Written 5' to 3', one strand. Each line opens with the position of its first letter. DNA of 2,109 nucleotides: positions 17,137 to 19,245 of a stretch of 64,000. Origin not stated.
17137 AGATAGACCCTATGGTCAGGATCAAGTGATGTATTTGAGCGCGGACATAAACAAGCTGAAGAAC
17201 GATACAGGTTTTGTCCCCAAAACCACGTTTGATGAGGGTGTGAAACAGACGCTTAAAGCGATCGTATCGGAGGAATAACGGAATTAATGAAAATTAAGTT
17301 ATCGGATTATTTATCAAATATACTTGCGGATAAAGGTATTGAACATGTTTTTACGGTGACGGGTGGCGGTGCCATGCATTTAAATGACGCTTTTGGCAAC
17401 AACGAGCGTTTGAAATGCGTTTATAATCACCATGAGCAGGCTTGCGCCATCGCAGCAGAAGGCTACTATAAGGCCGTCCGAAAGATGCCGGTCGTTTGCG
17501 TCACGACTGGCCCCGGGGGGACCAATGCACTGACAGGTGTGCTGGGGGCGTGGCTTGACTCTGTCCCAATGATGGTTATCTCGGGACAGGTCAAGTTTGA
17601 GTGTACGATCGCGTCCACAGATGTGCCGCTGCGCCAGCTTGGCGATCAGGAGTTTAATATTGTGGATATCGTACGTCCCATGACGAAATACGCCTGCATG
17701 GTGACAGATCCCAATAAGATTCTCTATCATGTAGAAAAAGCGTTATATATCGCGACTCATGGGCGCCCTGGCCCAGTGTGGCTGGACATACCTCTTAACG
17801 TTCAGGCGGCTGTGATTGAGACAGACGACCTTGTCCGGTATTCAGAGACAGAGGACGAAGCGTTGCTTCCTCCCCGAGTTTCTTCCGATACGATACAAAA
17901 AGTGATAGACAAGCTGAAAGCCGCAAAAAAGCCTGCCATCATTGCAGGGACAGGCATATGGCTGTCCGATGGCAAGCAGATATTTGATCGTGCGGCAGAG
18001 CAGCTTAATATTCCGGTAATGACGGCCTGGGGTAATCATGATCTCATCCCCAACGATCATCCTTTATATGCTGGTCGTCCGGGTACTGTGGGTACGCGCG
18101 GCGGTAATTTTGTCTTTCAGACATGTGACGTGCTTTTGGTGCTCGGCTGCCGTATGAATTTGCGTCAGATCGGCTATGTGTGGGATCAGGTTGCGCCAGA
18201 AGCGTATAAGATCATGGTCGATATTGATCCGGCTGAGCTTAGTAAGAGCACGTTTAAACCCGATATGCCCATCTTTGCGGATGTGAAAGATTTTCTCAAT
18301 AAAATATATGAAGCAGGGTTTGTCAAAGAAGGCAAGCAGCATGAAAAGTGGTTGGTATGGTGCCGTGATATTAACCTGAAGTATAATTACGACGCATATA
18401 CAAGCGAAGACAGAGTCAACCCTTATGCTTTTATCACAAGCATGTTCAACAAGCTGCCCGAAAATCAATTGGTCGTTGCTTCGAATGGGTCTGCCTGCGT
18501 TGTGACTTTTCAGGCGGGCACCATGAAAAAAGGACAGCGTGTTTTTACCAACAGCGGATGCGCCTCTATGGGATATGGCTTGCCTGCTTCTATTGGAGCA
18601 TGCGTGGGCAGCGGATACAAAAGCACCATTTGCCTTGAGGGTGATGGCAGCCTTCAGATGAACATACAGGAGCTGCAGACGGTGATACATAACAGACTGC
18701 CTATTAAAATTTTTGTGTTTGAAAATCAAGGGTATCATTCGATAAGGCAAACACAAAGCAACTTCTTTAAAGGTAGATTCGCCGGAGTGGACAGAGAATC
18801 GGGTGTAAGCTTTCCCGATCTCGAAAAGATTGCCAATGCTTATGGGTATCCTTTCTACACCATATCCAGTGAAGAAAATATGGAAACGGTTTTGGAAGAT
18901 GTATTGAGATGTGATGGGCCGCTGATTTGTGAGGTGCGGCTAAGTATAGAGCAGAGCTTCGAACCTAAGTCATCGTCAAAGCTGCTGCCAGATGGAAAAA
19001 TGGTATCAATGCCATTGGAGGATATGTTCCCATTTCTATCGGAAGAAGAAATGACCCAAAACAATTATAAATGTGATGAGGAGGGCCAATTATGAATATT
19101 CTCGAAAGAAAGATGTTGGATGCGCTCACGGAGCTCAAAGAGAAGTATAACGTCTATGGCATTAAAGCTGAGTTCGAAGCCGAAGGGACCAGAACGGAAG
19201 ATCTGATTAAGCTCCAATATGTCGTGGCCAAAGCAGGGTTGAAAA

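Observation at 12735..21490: CDP-3,6-dideoxyhexose genes continue into a YerE-like ThDP enzyme: a predicted C-branched (yersiniose-type) sugar pathway in a Gram-positive glycan locus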

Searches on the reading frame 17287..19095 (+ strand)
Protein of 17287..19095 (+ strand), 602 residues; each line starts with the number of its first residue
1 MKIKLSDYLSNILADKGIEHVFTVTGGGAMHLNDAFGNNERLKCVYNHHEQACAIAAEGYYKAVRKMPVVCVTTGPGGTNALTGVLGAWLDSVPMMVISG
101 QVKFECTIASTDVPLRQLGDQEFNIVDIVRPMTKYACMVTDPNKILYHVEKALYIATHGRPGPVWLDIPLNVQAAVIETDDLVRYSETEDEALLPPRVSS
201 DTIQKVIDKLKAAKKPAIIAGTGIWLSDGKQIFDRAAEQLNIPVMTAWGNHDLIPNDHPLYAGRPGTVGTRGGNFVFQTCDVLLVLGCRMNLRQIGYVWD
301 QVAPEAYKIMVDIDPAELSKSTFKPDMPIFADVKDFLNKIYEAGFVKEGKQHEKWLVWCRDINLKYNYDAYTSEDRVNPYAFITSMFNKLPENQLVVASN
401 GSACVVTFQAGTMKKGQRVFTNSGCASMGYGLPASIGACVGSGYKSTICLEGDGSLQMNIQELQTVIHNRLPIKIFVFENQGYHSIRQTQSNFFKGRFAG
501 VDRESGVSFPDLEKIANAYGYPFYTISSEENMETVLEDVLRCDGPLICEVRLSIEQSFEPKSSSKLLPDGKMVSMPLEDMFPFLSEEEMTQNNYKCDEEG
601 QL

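Call 3: search_protein_families(library=pfam, proteins=[window:17287-19095:+])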
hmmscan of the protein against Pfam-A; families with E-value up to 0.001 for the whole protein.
window:17287-19095:+ (602 aa): 3 families
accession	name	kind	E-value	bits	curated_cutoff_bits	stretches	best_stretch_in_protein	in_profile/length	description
PF00205.28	TPP_enzyme_M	-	4.3e-35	120.8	30.4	1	203-339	1-136/137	Thiamine pyrophosphate enzyme, central domain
PF02775.26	TPP_enzyme_C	-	5.3e-34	117.6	21.9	1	401-550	3-151/151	Thiamine pyrophosphate enzyme, C-terminal TPP binding domain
PF02776.23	TPP_enzyme_N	-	5.1e-32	110.6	26.8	1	4-104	2-102/119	Thiamine pyrophosphate enzyme, N-terminal TPP binding domain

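Call 4: search_protein_families(library=ncbifam, proteins=[window:17287-19095:+])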
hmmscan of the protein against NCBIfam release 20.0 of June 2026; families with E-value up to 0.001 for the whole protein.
window:17287-19095:+ (602 aa): 54 families (the best 25 are shown)
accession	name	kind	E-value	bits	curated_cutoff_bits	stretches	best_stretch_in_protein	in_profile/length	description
TIGR00118.1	acolac_lg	equivalog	2.9e-108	362.8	538.35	1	8-557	6-539/557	biosynthetic-type acetolactate synthase large subunit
NF006016.1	PRK08155.1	equivalog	1.7e-99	333.8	870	1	9-559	9-539/554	acetolactate synthase large subunit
NF004710.0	PRK06048.1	equivalog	2.3e-99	333.4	976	1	3-560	8-545/561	acetolactate synthase large subunit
NF006524.0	PRK08978.1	equivalog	2.3e-98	329.8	738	1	8-556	6-528/548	acetolactate synthase 2 catalytic subunit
NF004919.0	PRK06276.1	equivalog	4.7e-93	312.5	866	1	9-553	7-539/582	acetolactate synthase large subunit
NF005651.0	PRK07418.1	subfamily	5e-91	305.7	942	1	8-560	24-567/617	acetolactate synthase large subunit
NF005584.0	PRK07282.1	equivalog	1e-90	304.9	970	1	6-560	13-548/566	acetolactate synthase large subunit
NF005058.0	PRK06466.1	equivalog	2.4e-89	300.4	951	1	7-543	8-537/574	acetolactate synthase 3 large subunit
NF005860.0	PRK07789.1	equivalog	2.2e-88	297.1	881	1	12-547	43-573/615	acetolactate synthase large subunit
NF005228.0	PRK06725.1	equivalog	2.2e-88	296.9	991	1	8-551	21-544/571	acetolactate synthase large subunit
NF006319.0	PRK08527.1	equivalog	2.5e-87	293.6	905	1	2-552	3-538/565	acetolactate synthase large subunit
NF005824.0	PRK07710.1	equivalog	5.9e-85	285.7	976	1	9-557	23-553/573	acetolactate synthase large subunit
NF006581.0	PRK09107.1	equivalog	9.9e-85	285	974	1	11-556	19-557/595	acetolactate synthase 3 large subunit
NF006525.0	PRK08979.1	equivalog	9.4e-84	281.8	1084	1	9-544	10-536/572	acetolactate synthase 3 large subunit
NF005039.0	PRK06456.1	equivalog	1.6e-82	277.8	868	1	11-577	10-565/572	acetolactate synthase large subunit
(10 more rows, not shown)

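Call 6: search_solved_structures(query=window:17287-19095:+, max_evalue=1e-20)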
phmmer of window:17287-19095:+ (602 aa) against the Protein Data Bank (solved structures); distinct sequences matched with E-value up to 1e-20: 131 (the best 60 are shown).
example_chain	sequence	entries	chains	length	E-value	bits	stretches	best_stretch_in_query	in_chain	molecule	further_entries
8rph_A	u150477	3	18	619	1.8e-116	393.4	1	2-590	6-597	Thiamine pyrophosphate-binding protein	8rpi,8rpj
5ahk_A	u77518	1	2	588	4.3e-76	260.1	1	3-561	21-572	ACETOLACTATE SYNTHASE II, LARGE SUBUNIT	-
6lpi_A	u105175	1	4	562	1e-73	252.2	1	7-560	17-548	Acetolactate synthase isozyme 1 large subunit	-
7u25_A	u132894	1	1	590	6.9e-64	219.7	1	6-552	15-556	Acetolactate synthase, chloroplastic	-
3e9y_A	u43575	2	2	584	7.4e-64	219.7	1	6-552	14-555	Acetolactate synthase, chloroplastic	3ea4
7stq_A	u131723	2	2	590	1.8e-63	218.4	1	6-552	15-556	Acetolactate synthase, chloroplastic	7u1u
7tzz_A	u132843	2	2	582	2.4e-63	218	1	6-552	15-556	Acetolactate synthase, chloroplastic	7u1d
6u9h_A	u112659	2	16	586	2.4e-63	218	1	6-552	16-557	Acetolactate synthase, chloroplastic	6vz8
1ybh_A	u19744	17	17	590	2.5e-63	217.9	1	6-552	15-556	Acetolactate synthase, chloroplast | Acetolactate synthase | Acetolactate synthase, chloroplastic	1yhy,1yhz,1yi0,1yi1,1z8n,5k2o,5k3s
8et5_A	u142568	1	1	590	2.7e-63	217.8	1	6-551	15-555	Acetolactate synthase, chloroplastic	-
1jsc_A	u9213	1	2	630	5.8e-58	200.2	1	11-553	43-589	ACETOHYDROXY-ACID SYNTHASE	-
6u9d_A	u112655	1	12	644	6.3e-58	200.1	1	11-553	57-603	Acetolactate synthase catalytic subunit, mitochondrial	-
1n0h_A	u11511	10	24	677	7.5e-58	199.8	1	11-553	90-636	Acetolactate synthase | Acetolactate synthase, mitochondrial | Acetolactate synthase catalytic subunit, mitochondrial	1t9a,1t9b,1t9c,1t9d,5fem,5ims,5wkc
6dek_A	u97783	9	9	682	4.7e-56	193.9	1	17-571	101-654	Acetolactate synthase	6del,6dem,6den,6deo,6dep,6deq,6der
8xod_A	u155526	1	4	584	6.5e-55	190.1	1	13-555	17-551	BbmA-G484F complex with CBOA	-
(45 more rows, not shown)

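Call 14: find_homologous_proteins(query=window:17287-19095:+, max_evalue=1e-50)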
Query window:17287-19095:+ (602 aa): 8000 proteins with E <= 1e-50 among 8000 candidates; the best 120 are listed.
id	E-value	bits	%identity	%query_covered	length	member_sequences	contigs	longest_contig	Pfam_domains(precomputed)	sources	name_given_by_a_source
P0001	0.0e+0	1404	100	100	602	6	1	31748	PF02775.27,PF02776.24,PF00205.29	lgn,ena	-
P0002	0.0e+0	1211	86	100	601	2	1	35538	PF02775.27,PF02776.24,PF00205.29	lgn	-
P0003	0.0e+0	1070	75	99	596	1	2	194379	PF02775.27,PF02776.24,PF00205.29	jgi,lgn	jgi:acetolactate synthase-1/2/3 large subunit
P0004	3.7e-264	896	64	99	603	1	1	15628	PF02775.27,PF02776.24,PF00205.29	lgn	-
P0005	7.9e-262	888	63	99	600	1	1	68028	PF02775.27,PF02776.24,PF00205.29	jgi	jgi:acetolactate synthase-1/2/3 large subunit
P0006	1.7e-260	884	63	98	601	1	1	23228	PF02775.27,PF02776.24,PF00205.29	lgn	-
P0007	3.4e-260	883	64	99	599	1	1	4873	PF02775.27,PF02776.24,PF00205.29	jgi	jgi:acetolactate synthase I/II/III large subunit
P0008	7.2e-260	882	62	99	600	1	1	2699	PF02775.27,PF02776.24,PF00205.29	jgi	jgi:acetolactate synthase I/II/III large subunit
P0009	7.7e-260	882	63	100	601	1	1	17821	PF02775.27,PF02776.24,PF00205.29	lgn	-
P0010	1.5e-258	878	61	100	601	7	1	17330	PF02775.27,PF02776.24,PF00205.29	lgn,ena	-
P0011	1.4e-257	874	62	99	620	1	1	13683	PF02775.27,PF02776.24,PF00205.29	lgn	-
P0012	1.3e-256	871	61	99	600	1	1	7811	PF02775.27,PF02776.24,PF00205.29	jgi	jgi:acetolactate synthase I/II/III large subunit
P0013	5.4e-256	869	62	99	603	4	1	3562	PF02775.27,PF02776.24,PF00205.29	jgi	jgi:acetolactate synthase-1/2/3 large subunit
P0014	6.2e-256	869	62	100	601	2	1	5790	PF02775.27,PF02776.24,PF00205.29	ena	-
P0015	1.4e-255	868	63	98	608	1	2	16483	PF02775.27,PF02776.24,PF00205.29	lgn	-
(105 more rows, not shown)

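Call 26: find_related_loci(query=window:17287-19095:+, collection=genome_contigs, flank=10000)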
Query window:17287-19095:+ (602 aa) in genome_contigs; peptide patterns used: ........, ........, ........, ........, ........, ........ (x = any residue, [..] = any of these).
599 stretches matched a pattern (row limit reached: there are more); 592 encode a relative of the query (tblastn E <= 1e-3); the best 80 are kept; 80 distinct loci.
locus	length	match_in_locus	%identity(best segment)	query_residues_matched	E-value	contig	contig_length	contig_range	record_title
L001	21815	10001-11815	60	1-599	0e+0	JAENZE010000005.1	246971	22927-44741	MAG: Syntrophomonas sp. isolate BL5_bin.17 BL5_bin17_NODE_24_length_246971_cov_85.088366, whole genome shotgun sequence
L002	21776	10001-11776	58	1-589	0e+0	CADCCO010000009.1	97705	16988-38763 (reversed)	MAG: uncultured Spirochaetaceae bacterium isolate RUG14523 genome assembly, contig: RUG14523_asm_9, whole genome shotgun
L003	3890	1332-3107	58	1-589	0e+0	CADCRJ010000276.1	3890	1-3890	MAG: uncultured Spirochaetaceae bacterium isolate RUG14899 genome assembly, contig: RUG14899_asm_276, whole genome shotg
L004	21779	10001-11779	58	1-591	0e+0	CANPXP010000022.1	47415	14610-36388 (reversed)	MAG: uncultured Lachnospiraceae bacterium isolate Lapin-005__bin114 genome assembly, contig: Lapin-005__NODE_939_length_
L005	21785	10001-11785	55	1-592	0e+0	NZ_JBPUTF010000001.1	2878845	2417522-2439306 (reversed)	Clostridium sp. LP20 spades_K_17_127_1, whole genome shotgun sequence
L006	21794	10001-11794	55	1-595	0e+0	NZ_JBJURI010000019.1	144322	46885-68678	Paenibacillus sp. P8 P8_scaffold19, whole genome shotgun sequence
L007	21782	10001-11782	56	1-592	0e+0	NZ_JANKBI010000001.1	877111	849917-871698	Murimonas intestini strain DSM 26524 NODE_1_length_877111_cov_8.313215, whole genome shotgun sequence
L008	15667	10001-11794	54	1-595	0e+0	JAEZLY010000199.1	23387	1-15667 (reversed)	MAG: Bacillota bacterium isolate OH_CDB_8 k127_529359, whole genome shotgun sequence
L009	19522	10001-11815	54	1-599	0e+0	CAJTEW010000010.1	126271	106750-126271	Lachnospiraceae bacterium isolate C63_86_CO_BP genome assembly, contig: MGBC000179.10, whole genome shotgun sequence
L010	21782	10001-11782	56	1-592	0e+0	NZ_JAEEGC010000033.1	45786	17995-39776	Clostridium thailandense strain PL3 NG-25456_PL3_lib407054_6879_1_1_contig_33, whole genome shotgun sequence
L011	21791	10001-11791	54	1-594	0e+0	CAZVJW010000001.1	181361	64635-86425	MAG TPA_asm: uncultured Eubacteriales bacterium isolate SRP192927_co4_831 genome assembly, contig: NODE_35_length_181361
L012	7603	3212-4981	56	1-589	0e+0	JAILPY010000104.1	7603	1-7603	MAG: Treponema sp. isolate RUI344 k141_846974_flag=0_multi=8.9893_len=7603, whole genome shotgun sequence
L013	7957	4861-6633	55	1-591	0e+0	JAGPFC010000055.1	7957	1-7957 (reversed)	MAG: Smithella sp. isolate Gw_SlDig_bin_149 Gw_SlDig_19012_length_7957_cov_15.799234, whole genome shotgun sequence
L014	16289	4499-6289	55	1-593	0e+0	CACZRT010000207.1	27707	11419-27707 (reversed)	MAG: uncultured Lachnospiraceae bacterium isolate RUG12884 genome assembly, contig: RUG12884_asm_207, whole genome shotg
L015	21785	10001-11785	55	1-592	0e+0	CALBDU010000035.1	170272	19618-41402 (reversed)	MAG TPA_asm: uncultured Clostridium sp. isolate SRR3330203_bin.119_CONCOCT_v1.1_MAG genome assembly, contig: ERZ724088.7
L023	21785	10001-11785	56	1-589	0e+0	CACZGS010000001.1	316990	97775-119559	MAG: Ruminococcaceae bacterium isolate RUG12602 genome assembly, contig: RUG12602_asm_1, whole genome shotgun sequence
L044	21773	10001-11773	53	1-592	0e+0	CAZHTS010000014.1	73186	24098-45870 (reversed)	MAG TPA_asm: uncultured Anaerolineaceae bacterium isolate binchicken_co20_77 genome assembly, contig: NODE_935_length_73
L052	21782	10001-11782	52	3-592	0e+0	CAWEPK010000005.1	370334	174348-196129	MAG: uncultured delta proteobacterium isolate MFD02138.bin.2.11 genome assembly, contig: contig_13573, whole genome shot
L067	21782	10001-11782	51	3-592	0e+0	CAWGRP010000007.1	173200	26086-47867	MAG: uncultured delta proteobacterium isolate MFD06435.bin.1.188 genome assembly, contig: contig_19692, whole genome sho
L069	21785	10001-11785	51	2-592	0e+0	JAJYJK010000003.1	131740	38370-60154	MAG: Nitrospirae bacterium isolate DBS2-1.bin159 NODE_202_length_131740_cov_4.189525, whole genome shotgun sequence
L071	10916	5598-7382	51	1-594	0e+0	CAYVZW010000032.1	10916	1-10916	MAG TPA_asm: uncultured Clostridium sp. isolate SRP294416_co3_69 genome assembly, contig: NODE_12150_length_10916_cov_9.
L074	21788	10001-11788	52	3-599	0e+0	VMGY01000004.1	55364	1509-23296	MAG: Parcubacteria group bacterium Athens0714_12 Athens071412_scaffold_250, whole genome shotgun sequence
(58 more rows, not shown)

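Call 38: find_encoding_contigs(protein=P0003, flank=10000, max_places=2)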
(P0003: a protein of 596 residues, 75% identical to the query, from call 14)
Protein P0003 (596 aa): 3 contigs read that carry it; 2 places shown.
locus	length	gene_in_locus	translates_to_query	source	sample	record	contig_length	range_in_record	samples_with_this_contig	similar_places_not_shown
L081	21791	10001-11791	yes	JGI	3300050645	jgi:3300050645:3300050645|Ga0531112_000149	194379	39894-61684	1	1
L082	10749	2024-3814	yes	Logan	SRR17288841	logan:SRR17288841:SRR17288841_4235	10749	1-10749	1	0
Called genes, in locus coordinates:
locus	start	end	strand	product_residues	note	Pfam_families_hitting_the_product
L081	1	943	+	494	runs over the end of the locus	PF07705:CARDB (faint)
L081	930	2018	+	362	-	-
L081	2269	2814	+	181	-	PF00908:dTDP_sugar_isom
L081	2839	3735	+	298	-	PF00483:NTP_transferase, PF12804:NTP_transf_3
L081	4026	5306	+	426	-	PF09594:GT87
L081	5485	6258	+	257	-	PF00483:NTP_transferase, PF12804:NTP_transf_3 (weak)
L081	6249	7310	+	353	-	PF04321:RmlD_sub_bind, PF01073:3Beta_HSD, PF01370:Epimerase, PF02719:Polysacc_synt_2, PF16363:GDP_Man_Dehyd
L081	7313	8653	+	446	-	PF01041:DegT_DnrJ_EryC1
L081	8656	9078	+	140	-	PF04138:GtrA_DPMS_TM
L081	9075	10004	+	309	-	PF01370:Epimerase, PF16363:GDP_Man_Dehyd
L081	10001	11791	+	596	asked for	PF02776:TPP_enzyme_N, PF00205:TPP_enzyme_M, PF02775:TPP_enzyme_C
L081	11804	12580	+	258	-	PF03328:HpcH_HpaI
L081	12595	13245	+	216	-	PF00702:Hydrolase, PF12710:HAD, PF13419:HAD_2, PF13242:Hydrolase_like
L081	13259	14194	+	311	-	PF00535:Glycos_transf_2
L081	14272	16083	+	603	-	-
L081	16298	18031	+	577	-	PF02878:PGM_PMM_I, PF02879:PGM_PMM_II, PF02880:PGM_PMM_III, PF00408:PGM_PMM_IV (weak)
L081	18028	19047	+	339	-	PF01370:Epimerase, PF04321:RmlD_sub_bind, PF16363:GDP_Man_Dehyd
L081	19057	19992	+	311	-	PF01073:3Beta_HSD (weak), PF01370:Epimerase, PF04321:RmlD_sub_bind, PF16363:GDP_Man_Dehyd, PF02719:Polysacc_synt_2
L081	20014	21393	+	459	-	PF00483:NTP_transferase, PF22640:ManC_GMP_beta-helix, PF01050:MannoseP_isomer, PF07883:Cupin_2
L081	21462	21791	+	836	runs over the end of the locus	PF20706:GT4-conflict (weak), PF00534:Glycos_transf_1, PF13692:Glyco_trans_1_4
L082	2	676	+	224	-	?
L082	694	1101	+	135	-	PF04138:GtrA_DPMS_TM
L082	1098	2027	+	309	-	PF01370:Epimerase, PF16363:GDP_Man_Dehyd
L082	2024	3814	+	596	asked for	PF02776:TPP_enzyme_N, PF00205:TPP_enzyme_M, PF02775:TPP_enzyme_C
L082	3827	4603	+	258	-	PF03328:HpcH_HpaI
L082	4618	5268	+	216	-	PF00702:Hydrolase, PF12710:HAD, PF13419:HAD_2, PF13242:Hydrolase_like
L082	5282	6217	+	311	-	PF00535:Glycos_transf_2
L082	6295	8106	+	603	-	-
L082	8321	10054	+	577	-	PF02878:PGM_PMM_I, PF02879:PGM_PMM_II, PF02880:PGM_PMM_III, PF00408:PGM_PMM_IV (weak)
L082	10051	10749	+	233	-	?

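Call 41: search_protein_families(library=pfam, proteins=[L007:5658-6635:-, L007:6730-7578:-, L007:7721-9337:+, L007:9334-9990:+, L007:11772-12731:+, L007:12728-13672:+, L007:13674-14687:+, L007:14704-15870:+, L007:16062-17132:+, L007:17134-18153:+], max_evalue=0.00001)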
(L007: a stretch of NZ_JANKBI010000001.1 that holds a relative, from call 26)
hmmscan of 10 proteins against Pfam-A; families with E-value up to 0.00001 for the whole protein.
L007:5658-6635:- (325 aa): 2 families
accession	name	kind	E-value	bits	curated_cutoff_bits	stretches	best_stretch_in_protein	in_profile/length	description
PF00589.27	Phage_integrase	-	1.2e-23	84.1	27.1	1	158-310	33-169/172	Phage integrase family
PF14659.12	Phage_int_SAM_3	-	8.8e-16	58.3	22.6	1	17-72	2-57/58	Phage integrase, N-terminal SAM-like domain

L007:6730-7578:- (282 aa): 2 families
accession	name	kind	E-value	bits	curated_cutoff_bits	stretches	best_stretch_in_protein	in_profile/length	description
PF00149.33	Metallophos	-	2.2e-16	61.3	21.5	1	46-221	2-190/191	Calcineurin-like phosphoesterase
PF12850.12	Metallophos_2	-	1.7e-06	28.6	27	1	46-170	2-60/154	Calcineurin-like phosphoesterase superfamily domain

L007:7721-9337:+ (538 aa): 1 family
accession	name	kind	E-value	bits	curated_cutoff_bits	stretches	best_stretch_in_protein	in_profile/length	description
PF00682.25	HMGL-like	-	2.4e-23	83.3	29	1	5-261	2-256/260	HMGL-like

L007:9334-9990:+ (218 aa): 4 families
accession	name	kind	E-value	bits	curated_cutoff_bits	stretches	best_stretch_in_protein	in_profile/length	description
PF13419.12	HAD_2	-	2e-29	103.4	23.8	1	7-185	1-178/178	Haloacid dehalogenase-like hydrolase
PF00702.32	Hydrolase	-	5.8e-16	59.9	26.4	1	4-179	1-191/191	haloacid dehalogenase-like hydrolase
PF12710.13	HAD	-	7.2e-07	30.2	27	1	7-171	1-184/189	haloacid dehalogenase-like hydrolase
PF13242.12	Hydrolase_like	-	9e-06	26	22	0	158-216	20-72/75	HAD-hyrolase-like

L007:11772-12731:+ (319 aa): 2 families
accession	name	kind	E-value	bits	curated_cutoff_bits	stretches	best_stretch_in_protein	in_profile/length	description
PF01370.27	Epimerase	-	3.8e-34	118.6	20.9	1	16-242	2-238/240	NAD dependent epimerase/dehydratase family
PF16363.11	GDP_Man_Dehyd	-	5.2e-20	72.6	27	1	17-308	2-331/332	GDP-mannose 4,6 dehydratase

L007:12728-13672:+ (314 aa): 1 family
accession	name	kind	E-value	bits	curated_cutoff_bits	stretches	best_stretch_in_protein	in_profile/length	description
PF00535.33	Glycos_transf_2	-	2.2e-20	73.7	23.3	1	5-145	1-143/168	Glycosyl transferase family 2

L007:13674-14687:+ (337 aa): 2 families
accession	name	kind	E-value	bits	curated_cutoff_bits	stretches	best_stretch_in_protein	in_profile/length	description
PF01501.26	Glyco_transf_8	-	3.9e-35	122.1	24.3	1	8-268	2-251/253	Glycosyl transferase family 8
PF18404.7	Glyco_transf_24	-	1.4e-09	38.2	25.7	1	15-140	11-129/268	Glucosyltransferase 24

L007:14704-15870:+ (388 aa): 3 families
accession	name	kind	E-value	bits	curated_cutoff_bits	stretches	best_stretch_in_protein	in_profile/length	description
PF03721.20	UDPG_MGDP_dh_N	-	8.6e-31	107.4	27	1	1-165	1-178/187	UDP-glucose/GDP-mannose dehydrogenase family, NAD binding domain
PF00984.24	UDPG_MGDP_dh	-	6.4e-27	93.9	25.4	1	192-281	2-93/94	UDP-glucose/GDP-mannose dehydrogenase family, central domain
PF03720.21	UDPG_MGDP_dh_C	-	3.8e-12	46.9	30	1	300-376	1-81/103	UDP-glucose/GDP-mannose dehydrogenase family, UDP binding domain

L007:16062-17132:+ (356 aa): 0 families

L007:17134-18153:+ (339 aa): 1 family
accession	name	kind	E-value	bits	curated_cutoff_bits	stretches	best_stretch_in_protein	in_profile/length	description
PF01757.29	Acyl_transf_3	-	1.2e-19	71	31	1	36-325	6-324/326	Acyltransferase domain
